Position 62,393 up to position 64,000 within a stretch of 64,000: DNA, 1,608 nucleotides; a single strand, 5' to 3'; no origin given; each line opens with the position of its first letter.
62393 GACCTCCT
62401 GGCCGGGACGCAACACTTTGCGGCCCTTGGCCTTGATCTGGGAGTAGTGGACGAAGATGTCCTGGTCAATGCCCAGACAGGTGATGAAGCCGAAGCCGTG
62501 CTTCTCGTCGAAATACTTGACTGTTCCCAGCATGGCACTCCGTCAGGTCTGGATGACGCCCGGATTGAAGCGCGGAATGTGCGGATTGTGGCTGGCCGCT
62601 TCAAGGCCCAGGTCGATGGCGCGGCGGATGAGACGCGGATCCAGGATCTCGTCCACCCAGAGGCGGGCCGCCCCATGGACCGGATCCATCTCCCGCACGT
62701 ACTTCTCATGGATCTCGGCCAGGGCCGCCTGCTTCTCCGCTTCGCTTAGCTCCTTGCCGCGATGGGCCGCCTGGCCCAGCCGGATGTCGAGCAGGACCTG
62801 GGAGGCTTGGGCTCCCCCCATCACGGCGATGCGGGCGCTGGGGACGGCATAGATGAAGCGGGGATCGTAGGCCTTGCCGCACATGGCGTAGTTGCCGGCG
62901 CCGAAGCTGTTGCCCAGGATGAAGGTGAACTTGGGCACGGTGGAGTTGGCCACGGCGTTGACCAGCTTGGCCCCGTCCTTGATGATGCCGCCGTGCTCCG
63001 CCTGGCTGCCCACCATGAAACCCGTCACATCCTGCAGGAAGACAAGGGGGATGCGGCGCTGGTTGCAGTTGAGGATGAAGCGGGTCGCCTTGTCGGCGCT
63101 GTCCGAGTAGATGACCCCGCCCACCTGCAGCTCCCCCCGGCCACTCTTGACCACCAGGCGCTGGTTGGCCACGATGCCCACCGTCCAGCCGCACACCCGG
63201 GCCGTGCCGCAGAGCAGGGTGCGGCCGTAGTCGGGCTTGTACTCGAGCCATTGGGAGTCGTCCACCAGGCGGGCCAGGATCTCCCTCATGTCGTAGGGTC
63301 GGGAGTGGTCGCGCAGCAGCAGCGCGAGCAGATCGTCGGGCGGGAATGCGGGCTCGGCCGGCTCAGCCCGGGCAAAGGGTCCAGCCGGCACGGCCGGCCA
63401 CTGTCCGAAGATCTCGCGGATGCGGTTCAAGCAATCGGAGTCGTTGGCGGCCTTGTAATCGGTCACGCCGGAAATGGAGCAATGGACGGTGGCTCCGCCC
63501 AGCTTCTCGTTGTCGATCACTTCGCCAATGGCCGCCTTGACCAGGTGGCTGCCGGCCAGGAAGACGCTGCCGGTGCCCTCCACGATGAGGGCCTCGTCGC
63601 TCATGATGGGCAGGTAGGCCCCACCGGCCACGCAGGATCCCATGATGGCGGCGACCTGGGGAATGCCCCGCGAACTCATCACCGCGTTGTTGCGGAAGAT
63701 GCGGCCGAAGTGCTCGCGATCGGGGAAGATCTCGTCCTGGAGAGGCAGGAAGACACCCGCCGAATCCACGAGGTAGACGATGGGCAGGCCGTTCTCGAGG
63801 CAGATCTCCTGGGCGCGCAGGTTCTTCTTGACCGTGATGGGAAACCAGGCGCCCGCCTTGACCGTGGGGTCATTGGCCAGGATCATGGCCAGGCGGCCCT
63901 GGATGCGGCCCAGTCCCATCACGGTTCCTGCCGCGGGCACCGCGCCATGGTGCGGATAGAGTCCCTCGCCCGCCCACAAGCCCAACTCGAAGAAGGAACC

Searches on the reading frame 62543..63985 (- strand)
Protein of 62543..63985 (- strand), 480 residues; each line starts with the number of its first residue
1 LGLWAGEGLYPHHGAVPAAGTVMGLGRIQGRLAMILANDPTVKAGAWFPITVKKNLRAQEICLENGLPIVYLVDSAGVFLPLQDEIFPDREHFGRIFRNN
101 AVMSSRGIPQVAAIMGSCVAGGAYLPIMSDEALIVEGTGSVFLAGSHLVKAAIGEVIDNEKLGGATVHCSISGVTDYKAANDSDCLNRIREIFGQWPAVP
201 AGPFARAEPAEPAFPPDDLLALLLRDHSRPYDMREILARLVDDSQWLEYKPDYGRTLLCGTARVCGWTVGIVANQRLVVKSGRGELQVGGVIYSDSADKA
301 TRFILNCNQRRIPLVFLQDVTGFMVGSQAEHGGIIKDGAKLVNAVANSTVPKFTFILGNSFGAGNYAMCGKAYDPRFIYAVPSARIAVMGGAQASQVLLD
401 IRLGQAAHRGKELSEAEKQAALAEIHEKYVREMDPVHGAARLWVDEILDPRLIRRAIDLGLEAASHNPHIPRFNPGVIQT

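Call 67: search_protein_families(library=pfam, proteins=[window:62543-63985:-], max_evalue=0.0001)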
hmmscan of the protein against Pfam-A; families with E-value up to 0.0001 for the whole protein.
window:62543-63985:- (480 aa): 3 families
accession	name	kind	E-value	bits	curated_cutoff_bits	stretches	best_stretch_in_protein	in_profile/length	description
PF01039.27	Carboxyl_trans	-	3.5e-133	445.3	22.3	1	16-469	42-483/493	Carboxyl transferase domain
PF03255.19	ACCA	-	1.9e-09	37.6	23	0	225-367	61-203/310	Acetyl co-enzyme A carboxylase carboxyltransferase-like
PF06833.16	MdcE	-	1.4e-05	25.3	32.7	0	308-397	24-113/196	Malonate decarboxylase gamma subunit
